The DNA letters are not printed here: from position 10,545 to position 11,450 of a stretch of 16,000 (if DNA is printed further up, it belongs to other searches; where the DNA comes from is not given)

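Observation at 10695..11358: Near-consensus LexA box inside a perfect 40-bp palindrome that abuts the start codon of an orphan 201-aa gene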

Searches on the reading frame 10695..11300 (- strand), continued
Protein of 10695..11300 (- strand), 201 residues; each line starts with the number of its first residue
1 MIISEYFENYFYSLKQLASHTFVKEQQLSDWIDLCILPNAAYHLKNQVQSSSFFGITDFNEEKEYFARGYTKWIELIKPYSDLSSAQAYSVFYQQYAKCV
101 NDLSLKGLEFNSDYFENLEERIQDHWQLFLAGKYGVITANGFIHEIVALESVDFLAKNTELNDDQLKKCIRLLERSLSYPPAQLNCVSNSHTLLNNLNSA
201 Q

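Call 44: find_homologous_proteins(query=A4, max_evalue=0.001)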
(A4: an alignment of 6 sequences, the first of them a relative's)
Query A4 (6 sequences) (217 aa, profile of the alignment): 95 proteins with E <= 0.001 among 1419 candidates.
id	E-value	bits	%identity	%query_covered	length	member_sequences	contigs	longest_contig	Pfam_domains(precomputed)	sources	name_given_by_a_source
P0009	1.9e-96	340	100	100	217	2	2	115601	PF19531.5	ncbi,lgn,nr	ncbi:DUF6058 family natural product biosynthesis protein [Pseudoalteromonas holothuriae]|nr:MULTISPE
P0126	4.6e-90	319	82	100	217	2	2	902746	PF19531.5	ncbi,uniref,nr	ncbi:DUF6058 family natural product biosynthesis protein [Pseudoalteromonas sp. T1lg23B]|uniref:DUF6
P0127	1.4e-89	317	83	100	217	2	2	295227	PF19531.5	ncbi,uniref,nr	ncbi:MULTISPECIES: DUF6058 family natural product biosynthesis protein [Pseudoalteromonas]|uniref:Or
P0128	9.0e-89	315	82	100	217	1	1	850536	PF19531.5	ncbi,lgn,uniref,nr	ncbi:hypothetical protein PA25_33710 [Pseudoalteromonas sp. A25]|uniref:DUF6058 family natural produ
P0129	1.1e-87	311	80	100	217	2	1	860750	PF19531.5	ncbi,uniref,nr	ncbi:hypothetical protein HG263_06365 [Pseudoalteromonas sp. JBTF-M23]|uniref:Orphan protein n=1 Tax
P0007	1.0e-86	308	32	94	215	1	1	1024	PF19531.5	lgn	-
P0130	9.6e-86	305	73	100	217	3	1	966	PF19531.5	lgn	-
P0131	2.7e-85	303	72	100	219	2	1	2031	PF19531.5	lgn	-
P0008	2.2e-84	300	32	93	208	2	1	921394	PF19531.5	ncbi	-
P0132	2.4e-84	300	70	100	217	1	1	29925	PF19531.5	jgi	jgi:hypothetical protein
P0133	3.4e-84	300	72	100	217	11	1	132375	PF19531.5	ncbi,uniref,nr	ncbi:DUF6058 family natural product biosynthesis protein [Pseudoalteromonas aurantia]|uniref:Unchara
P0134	7.9e-84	298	72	100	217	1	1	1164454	PF19531.5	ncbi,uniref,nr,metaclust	ncbi:hypothetical protein PCIT_b0585 [Pseudoalteromonas citrea]|uniref:Uncharacterized protein n=2 T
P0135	2.2e-82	294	58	100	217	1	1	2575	PF19531.5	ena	-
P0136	2.3e-82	294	58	100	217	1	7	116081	PF19531.5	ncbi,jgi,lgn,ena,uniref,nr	ncbi:hypothetical protein I6F65_11315 [Pseudoalteromonas sp. SWXJZ94C]|jgi:hypothetical protein|unir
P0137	3.3e-82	293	59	100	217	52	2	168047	PF19531.5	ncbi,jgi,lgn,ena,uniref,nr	ncbi:hypothetical protein LCGC14_1361820 [marine sediment metagenome]|uniref:Orphan protein n=2 Tax=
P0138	4.2e-82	293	42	99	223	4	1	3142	PF19531.5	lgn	-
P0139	4.7e-82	293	56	100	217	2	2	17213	PF19531.5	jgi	-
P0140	5.2e-82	293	60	100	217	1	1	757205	PF19531.5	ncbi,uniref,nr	ncbi:hypothetical protein PTRA_b0574 [Pseudoalteromonas translucida KMM 520]|uniref:Orphan protein n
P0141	7.3e-82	292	59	100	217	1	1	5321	PF19531.5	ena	-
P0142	9.1e-82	292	59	100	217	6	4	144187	PF19531.5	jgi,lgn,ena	-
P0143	9.5e-82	292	59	100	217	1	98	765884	PF19531.5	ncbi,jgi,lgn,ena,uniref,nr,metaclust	ncbi:DUF6058 family natural product biosynthesis protein (plasmid) [Pseudoalteromonas sp. HL-AS2]|un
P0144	1.2e-81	291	59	100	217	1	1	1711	PF19531.5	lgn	-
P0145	1.6e-81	291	58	100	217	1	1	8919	PF19531.5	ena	-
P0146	1.7e-81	291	58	100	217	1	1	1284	PF19531.5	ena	-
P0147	1.8e-81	291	58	100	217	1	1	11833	PF19531.5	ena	-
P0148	1.9e-81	291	59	100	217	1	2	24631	PF19531.5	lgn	-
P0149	2.2e-81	290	58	100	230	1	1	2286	PF19531.5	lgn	-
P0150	2.7e-81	290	58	100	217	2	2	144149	PF19531.5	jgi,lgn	jgi:hypothetical protein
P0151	2.7e-81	290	59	100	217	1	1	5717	PF19531.5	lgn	-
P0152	3.4e-81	290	59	100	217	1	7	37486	PF19531.5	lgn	-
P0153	4.8e-81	289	59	100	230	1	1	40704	PF19531.5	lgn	-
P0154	4.8e-81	289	59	100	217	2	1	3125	PF19531.5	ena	-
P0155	5.1e-81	289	59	100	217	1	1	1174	PF19531.5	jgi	-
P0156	5.4e-81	289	58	100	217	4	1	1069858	PF19531.5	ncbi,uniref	ncbi:DUF6058 family natural product biosynthesis protein [Pseudoalteromonas sp. ASV78]|uniref:DUF605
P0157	1.8e-80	287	59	100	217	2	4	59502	PF19531.5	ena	-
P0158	3.6e-80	287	59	100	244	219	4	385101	PF19531.5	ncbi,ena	-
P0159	3.8e-80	286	59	100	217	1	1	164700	PF19531.5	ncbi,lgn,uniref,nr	ncbi:DUF6058 family natural product biosynthesis protein [Pseudoalteromonas sp. APC 3224]|uniref:DUF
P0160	4.9e-80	286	59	100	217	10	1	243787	PF19531.5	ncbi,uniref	ncbi:DUF6058 family natural product biosynthesis protein [Pseudoalteromonas rhizosphaerae]|uniref:DU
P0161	5.0e-80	286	54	100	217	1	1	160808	PF19531.5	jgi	jgi:hypothetical protein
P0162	6.1e-80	286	59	100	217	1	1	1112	PF19531.5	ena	-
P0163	6.5e-80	286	59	100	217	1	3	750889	PF19531.5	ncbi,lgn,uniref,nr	ncbi:hypothetical protein FHG08_17205 [Pseudoalteromonas sp. Scap03]|uniref:DUF6058 family natural p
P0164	7.6e-80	285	58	100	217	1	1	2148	PF19531.5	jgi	jgi:hypothetical protein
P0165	1.4e-79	285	58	100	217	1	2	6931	PF19531.5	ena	-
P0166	2.4e-79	284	59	100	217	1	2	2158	PF19531.5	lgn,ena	-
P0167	3.0e-79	283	57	100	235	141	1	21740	PF19531.5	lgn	-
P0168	4.5e-79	283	59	100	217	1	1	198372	PF19531.5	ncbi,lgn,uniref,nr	ncbi:hypothetical protein J8L70_09630 [Pseudoalteromonas sp. MMG010]|uniref:DUF6058 family natural p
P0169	5.4e-79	283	55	100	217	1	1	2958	PF19531.5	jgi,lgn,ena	-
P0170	5.5e-79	283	58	100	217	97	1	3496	PF19531.5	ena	-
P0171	1.5e-78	281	55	100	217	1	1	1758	PF19531.5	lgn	-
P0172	2.5e-78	280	53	100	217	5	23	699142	PF19531.5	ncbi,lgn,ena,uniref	ncbi:MAG: DUF6058 family natural product biosynthesis protein [Pseudoalteromonas sp.]|uniref:DUF6058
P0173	3.3e-78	280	56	100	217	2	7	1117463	PF19531.5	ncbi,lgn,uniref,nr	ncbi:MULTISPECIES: DUF6058 family natural product biosynthesis protein [Pseudoalteromonas]|uniref:Or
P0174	4.3e-78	280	59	100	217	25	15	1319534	PF19531.5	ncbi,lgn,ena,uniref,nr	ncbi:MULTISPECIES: DUF6058 family natural product biosynthesis protein [Pseudoalteromonas]|uniref:DU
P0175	8.7e-78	279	61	100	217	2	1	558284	PF19531.5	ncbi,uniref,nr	ncbi:hypothetical protein A7985_09640 [Pseudoalteromonas luteoviolacea]|uniref:Orphan protein n=1 Ta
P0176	5.2e-77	276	53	100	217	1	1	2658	PF19531.5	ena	-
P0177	6.3e-77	276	59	100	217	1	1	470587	PF19531.5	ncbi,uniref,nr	ncbi:DUF6058 family natural product biosynthesis protein [Pseudoalteromonas sp. SMS1]|uniref:DUF6058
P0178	7.3e-77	276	52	100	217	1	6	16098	PF19531.5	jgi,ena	-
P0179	8.0e-77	276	52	100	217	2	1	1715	PF19531.5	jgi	-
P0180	8.3e-77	276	53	100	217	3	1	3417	PF19531.5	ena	-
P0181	1.0e-76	275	58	100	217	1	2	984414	PF19531.5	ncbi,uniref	ncbi:DUF6058 family natural product biosynthesis protein (plasmid) [Pseudoalteromonas sp. T1lg65]|un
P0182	1.1e-76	275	61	100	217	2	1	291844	PF19531.5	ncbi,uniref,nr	ncbi:hypothetical protein N474_10125 [Pseudoalteromonas luteoviolacea CPMOR-2]|uniref:DUF6058 family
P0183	1.1e-76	275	52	100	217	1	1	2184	PF19531.5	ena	-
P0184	1.2e-76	275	51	100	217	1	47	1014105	PF19531.5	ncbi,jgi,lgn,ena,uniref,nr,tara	ncbi:DUF6058 family natural product biosynthesis protein [Pseudoalteromonas sp. ACER1]|jgi:hypotheti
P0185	1.2e-76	275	52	100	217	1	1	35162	PF19531.5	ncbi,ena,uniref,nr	ncbi:DUF6058 family natural product biosynthesis protein [uncultured Pseudoalteromonas sp.]|uniref:D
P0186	1.3e-76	275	51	100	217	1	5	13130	PF19531.5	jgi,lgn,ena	-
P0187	1.4e-76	275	51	100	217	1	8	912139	PF19531.5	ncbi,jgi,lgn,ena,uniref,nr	ncbi:DUF6058 family natural product biosynthesis protein [uncultured Pseudoalteromonas sp.]|uniref:D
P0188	1.4e-76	275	51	100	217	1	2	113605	PF19531.5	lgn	-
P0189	1.6e-76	275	52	100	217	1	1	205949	PF19531.5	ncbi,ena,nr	ncbi:DUF6058 family natural product biosynthesis protein [Pseudoalteromonas elyakovii]|nr:DUF6058 fa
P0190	1.6e-76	275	51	100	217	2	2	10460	PF19531.5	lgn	-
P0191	1.7e-76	274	52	100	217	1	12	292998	PF19531.5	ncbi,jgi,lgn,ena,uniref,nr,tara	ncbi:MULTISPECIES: DUF6058 family natural product biosynthesis protein [Pseudoalteromonas]|uniref:DU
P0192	1.9e-76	274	52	100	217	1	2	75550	PF19531.5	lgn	-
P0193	2.0e-76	274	51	100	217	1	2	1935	PF19531.5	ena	-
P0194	2.0e-76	274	52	100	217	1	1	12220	PF19531.5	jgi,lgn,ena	-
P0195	2.1e-76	274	52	100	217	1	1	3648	PF19531.5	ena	-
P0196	2.2e-76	274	53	100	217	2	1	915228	PF19531.5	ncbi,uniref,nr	ncbi:DUF6058 family natural product biosynthesis protein [Pseudoalteromonas sp. 2CM39R]|uniref:DUF60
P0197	2.4e-76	274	48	100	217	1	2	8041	PF19531.5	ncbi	-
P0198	2.6e-76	274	58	100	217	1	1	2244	PF19531.5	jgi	jgi:hypothetical protein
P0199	2.7e-76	274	51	100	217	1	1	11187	PF19531.5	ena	-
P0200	2.8e-76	274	51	100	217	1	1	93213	PF19531.5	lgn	-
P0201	2.9e-76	274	51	100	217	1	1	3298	PF19531.5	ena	-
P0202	3.4e-76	274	52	100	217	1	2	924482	PF19531.5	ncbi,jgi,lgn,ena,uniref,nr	ncbi:DUF6058 family natural product biosynthesis protein [Pseudoalteromonas gelatinilytica]|uniref:O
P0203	3.5e-76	273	53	100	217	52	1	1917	PF19531.5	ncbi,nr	ncbi:MAG: DUF6058 family natural product biosynthesis protein [Pseudomonadota bacterium]|nr:DUF6058 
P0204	4.2e-76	273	58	100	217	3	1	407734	PF19531.5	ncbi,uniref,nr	ncbi:hypothetical protein N480_13195 [Pseudoalteromonas luteoviolacea S2607]|uniref:DUF6058 family n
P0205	3.2e-75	270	57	100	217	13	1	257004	PF19531.5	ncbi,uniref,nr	ncbi:DUF6058 family natural product biosynthesis protein [Pseudoalteromonas rubra]|uniref:DUF6058 fa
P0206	3.8e-75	270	54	100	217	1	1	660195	PF19531.5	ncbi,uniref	ncbi:DUF6058 family natural product biosynthesis protein [Pseudoalteromonas mariniglutinosa]|uniref:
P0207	4.9e-75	270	59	100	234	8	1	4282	PF19531.5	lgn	-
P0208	5.9e-75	269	57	100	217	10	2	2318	PF19531.5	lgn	-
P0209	6.6e-75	269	58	100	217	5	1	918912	PF19531.5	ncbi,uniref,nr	ncbi:DUF6058 family natural product biosynthesis protein (plasmid) [Pseudoalteromonas xiamenensis]|u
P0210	1.2e-74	268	52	100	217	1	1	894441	PF19531.5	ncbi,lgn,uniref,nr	ncbi:DUF6058 family natural product biosynthesis protein [Pseudoalteromonas apostichopi]|uniref:DUF6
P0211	1.3e-74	268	59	100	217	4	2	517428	PF19531.5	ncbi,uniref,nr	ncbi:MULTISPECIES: DUF6058 family natural product biosynthesis protein [unclassified Pseudoalteromon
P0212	2.5e-74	267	51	100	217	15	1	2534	PF19531.5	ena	-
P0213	6.6e-74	266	59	100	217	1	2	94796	PF19531.5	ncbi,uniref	ncbi:DUF6058 family natural product biosynthesis protein [Pseudoalteromonas fenneropenaei]|uniref:DU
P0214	7.7e-74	266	58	100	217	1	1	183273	PF19531.5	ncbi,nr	ncbi:putative orphan protein [Pseudoalteromonas luteoviolacea B = ATCC 29581]|nr:putative orphan pro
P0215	4.1e-73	263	48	100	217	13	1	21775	PF19531.5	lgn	-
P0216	1.7e-70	255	39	100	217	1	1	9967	PF19531.5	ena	-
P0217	1.5e-57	213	59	78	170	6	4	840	PF19531.5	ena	-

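Call 45: find_encoding_contigs(protein=P0009, flank=4000, max_places=2)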
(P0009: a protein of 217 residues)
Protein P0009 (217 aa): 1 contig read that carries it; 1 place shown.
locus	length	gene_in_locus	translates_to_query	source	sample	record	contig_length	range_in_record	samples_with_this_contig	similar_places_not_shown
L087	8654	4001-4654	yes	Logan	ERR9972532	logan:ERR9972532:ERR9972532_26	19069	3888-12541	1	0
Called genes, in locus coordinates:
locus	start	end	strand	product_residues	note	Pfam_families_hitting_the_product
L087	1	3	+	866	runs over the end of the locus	PF00932:LTD, PF03372:Exo_endo_phos (weak), PF04151:PPC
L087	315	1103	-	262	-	PF02567:PhzC-PhzF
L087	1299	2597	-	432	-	PF04851:ResIII, PF00270:DEAD, PF00271:Helicase_C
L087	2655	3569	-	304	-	PF00701:DHDPS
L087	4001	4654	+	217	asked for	PF19531:DUF6058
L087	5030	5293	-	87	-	-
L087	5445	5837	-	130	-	PF07361:Cytochrom_B562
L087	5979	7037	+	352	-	PF13407:Peripla_BP_4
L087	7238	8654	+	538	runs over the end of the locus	PF00082:Peptidase_S8, PF00801:PKD, PF18911:PKD_4, PF02839:CBM_5_12 (weak)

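Call 46: find_encoding_contigs(protein=P0008, flank=4000, max_places=2)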
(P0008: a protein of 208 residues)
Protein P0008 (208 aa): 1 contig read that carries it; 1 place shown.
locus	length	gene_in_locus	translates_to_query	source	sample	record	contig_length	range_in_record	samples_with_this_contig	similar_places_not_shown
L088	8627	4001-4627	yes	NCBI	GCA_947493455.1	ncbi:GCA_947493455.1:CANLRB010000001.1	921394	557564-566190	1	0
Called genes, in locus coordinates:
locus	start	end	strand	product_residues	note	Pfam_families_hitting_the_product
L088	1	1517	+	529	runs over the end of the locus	PF03806:ABG_transport, PF03606:DcuC (weak), PF03553:Na_H_antiporter (weak), PF14093:DUF4271 (weak)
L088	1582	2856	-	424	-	PF00270:DEAD, PF04851:ResIII, PF00271:Helicase_C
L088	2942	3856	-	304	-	PF00701:DHDPS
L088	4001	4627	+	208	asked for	PF19531:DUF6058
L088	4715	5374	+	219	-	PF00196:GerE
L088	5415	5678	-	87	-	-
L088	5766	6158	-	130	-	PF07361:Cytochrom_B562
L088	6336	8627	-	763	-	PF02771:Acyl-CoA_dh_N, PF02770:Acyl-CoA_dh_M, PF00441:Acyl-CoA_dh_1, PF09317:ACDH_C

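Call 47: find_encoding_contigs(protein=P0174, flank=4000, max_places=2)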
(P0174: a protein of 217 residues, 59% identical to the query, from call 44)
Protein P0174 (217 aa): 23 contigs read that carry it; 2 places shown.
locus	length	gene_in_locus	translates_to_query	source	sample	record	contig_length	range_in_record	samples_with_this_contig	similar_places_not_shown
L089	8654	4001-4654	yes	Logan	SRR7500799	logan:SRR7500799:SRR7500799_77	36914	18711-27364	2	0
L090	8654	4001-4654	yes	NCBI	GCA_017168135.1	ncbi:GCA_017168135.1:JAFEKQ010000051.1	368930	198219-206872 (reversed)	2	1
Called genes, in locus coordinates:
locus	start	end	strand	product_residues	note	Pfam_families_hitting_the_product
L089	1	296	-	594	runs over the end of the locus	PF12895:ANAPC3 (weak), PF07719:TPR_2 (faint), PF13432:TPR_16 (faint), PF14559:TPR_19 (faint), PF13181:TPR_8 (faint), PF03572:Peptidase_S41 (faint)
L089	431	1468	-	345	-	PF12833:HTH_18, PF00165:HTH_AraC (weak)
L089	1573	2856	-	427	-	PF00270:DEAD, PF04851:ResIII, PF00271:Helicase_C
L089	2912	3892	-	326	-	PF00701:DHDPS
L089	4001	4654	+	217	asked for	PF19531:DUF6058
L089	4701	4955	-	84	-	-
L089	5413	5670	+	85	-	PF01197:Ribosomal_L31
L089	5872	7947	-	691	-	PF00754:F5_F8_type_C (faint), PF04450:BSP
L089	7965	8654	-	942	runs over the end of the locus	PF07715:Plug, PF00593:TonB_dep_Rec_b-barrel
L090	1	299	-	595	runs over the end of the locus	PF12895:ANAPC3 (weak), PF07719:TPR_2 (faint), PF13432:TPR_16 (faint), PF14559:TPR_19 (faint), PF13181:TPR_8 (faint), PF03572:Peptidase_S41 (faint)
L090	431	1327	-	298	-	PF12833:HTH_18, PF00165:HTH_AraC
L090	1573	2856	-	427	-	PF00270:DEAD, PF04851:ResIII, PF00271:Helicase_C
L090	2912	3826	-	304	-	PF00701:DHDPS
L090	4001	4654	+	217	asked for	PF19531:DUF6058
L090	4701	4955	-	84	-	-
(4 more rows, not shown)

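Call 51: search_protein_families(library=ncbifam, proteins=[P0009, P0017, P0174, P0067], max_evalue=1)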
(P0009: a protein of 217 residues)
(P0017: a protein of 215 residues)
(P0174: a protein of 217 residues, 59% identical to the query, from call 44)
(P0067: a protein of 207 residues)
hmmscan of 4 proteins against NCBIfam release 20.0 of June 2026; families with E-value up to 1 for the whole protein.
P0009 (217 aa): 0 families

P0017 (215 aa): 0 families

P0174 (217 aa): 1 family
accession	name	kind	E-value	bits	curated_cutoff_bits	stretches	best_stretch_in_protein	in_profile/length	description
NF010388.0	PRK13815.1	equivalog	0.17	11.8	167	1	155-216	38-97/122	ribosome-binding factor A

P0067 (207 aa): 0 families

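Call 56: find_encoding_contigs(protein=P0134, flank=3000, max_places=1)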
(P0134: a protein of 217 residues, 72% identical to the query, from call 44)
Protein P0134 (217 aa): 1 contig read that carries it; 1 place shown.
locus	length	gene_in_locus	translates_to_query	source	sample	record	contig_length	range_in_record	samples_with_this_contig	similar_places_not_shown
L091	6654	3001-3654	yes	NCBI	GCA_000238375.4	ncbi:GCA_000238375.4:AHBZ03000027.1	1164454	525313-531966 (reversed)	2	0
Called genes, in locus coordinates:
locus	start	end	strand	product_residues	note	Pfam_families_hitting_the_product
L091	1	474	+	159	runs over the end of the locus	PF01936:NYN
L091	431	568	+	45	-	-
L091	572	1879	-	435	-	PF00270:DEAD, PF04851:ResIII, PF00271:Helicase_C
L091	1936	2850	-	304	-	PF00701:DHDPS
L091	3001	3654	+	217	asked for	PF19531:DUF6058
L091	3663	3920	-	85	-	-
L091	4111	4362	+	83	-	PF01197:Ribosomal_L31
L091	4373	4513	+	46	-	PF00444:Ribosomal_L36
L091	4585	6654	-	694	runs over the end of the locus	PF00754:F5_F8_type_C (weak), PF04450:BSP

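Call 57: find_encoding_contigs(protein=P0175, flank=3000, max_places=1)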
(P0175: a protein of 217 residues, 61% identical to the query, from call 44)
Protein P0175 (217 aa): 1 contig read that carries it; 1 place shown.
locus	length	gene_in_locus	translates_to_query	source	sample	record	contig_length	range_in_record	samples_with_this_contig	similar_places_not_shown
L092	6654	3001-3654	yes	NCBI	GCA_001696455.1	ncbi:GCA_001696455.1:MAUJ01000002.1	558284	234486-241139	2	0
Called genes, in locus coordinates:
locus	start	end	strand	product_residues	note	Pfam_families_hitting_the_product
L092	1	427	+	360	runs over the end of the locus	PF03969:AFG1_ATPase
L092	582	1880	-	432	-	PF00270:DEAD, PF04851:ResIII, PF00271:Helicase_C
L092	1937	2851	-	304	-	PF00701:DHDPS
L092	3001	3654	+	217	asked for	PF19531:DUF6058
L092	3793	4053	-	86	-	-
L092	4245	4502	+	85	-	PF01197:Ribosomal_L31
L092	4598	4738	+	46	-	PF00444:Ribosomal_L36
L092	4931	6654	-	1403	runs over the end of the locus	PF02012:BNR (faint), PF15902:Sortilin-Vps10 (weak), PF28399:Ig_CLSTN (faint), PF00028:Cadherin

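Call 58: find_encoding_contigs(protein=P0184, flank=3000, max_places=1)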
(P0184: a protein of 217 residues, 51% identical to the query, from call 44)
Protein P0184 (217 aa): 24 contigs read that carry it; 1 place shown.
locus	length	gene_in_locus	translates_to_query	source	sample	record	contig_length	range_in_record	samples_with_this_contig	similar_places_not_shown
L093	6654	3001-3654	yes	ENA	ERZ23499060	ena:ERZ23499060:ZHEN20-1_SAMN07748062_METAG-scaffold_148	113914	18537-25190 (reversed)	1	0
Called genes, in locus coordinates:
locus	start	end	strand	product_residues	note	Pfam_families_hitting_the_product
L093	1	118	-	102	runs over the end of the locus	PF00550:PP-binding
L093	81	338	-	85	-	PF00550:PP-binding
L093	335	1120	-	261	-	PF01553:Acyltransferase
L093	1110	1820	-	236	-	PF13723:Ketoacyl-synt_2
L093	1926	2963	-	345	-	PF00701:DHDPS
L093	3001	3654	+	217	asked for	PF19531:DUF6058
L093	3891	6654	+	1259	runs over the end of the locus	PF00082:Peptidase_S8, PF02225:PA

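Call 59: find_encoding_contigs(protein=P0138, flank=3000, max_places=1)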
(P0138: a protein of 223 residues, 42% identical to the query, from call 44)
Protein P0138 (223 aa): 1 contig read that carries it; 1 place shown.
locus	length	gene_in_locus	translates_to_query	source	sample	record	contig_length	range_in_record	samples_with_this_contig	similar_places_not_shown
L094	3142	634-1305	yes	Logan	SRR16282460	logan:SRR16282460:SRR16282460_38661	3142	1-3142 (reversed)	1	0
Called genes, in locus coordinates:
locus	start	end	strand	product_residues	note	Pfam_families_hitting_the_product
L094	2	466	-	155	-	?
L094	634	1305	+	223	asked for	PF19531:DUF6058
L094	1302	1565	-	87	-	-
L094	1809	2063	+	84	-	PF01197:Ribosomal_L31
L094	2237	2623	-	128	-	PF07361:Cytochrom_B562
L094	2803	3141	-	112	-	?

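Call 61: predict_structure(alignment_id=A5)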
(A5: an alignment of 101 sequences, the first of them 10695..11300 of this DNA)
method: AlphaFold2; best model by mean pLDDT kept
length: 201 residues; sequences in the alignment: 101
mean_pLDDT: 95.2   pTM: 0.89
mean pLDDT of the five models: 95.2, 94.9, 94.9, 94.5, 93.7
residues with pLDDT >= 90: 182; 70-90: 18; 50-70: 1; < 50: 0
segments of 3 or more residues with pLDDT < 50: none
pLDDT, mean of each block of 10 residues (from residue 1): 89 98 97 98 94 96 96 97 95 98 95 94 98 96 97 94 96 95 87 95 84
secondary structure, 60 per line:
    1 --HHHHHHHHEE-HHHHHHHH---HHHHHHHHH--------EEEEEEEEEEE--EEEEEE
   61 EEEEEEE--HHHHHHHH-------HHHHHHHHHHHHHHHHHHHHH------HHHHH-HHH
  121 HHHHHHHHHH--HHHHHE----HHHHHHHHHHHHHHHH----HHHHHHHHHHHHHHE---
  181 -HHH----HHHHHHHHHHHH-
elements in order: H3-10 H14-21 H25-33 E42-52 E55-67 H70-77 H85-105 H112-116 H118-130 H133-137 H143-158 H163-176 H189-200
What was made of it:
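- On MerR family transcriptional regulators: The topology fits (call 61).
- Closest known: MerR-superfamily winged-helix proteins, especially the non-DNA-binding member CbpM. Same: Predicted beta-alpha-alpha-beta-hairpin-alpha topology followed by a long helix (call 61).
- The N-terminal domain has a MerR-like beta-alpha-alpha-hairpin-alpha topology (call 61).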
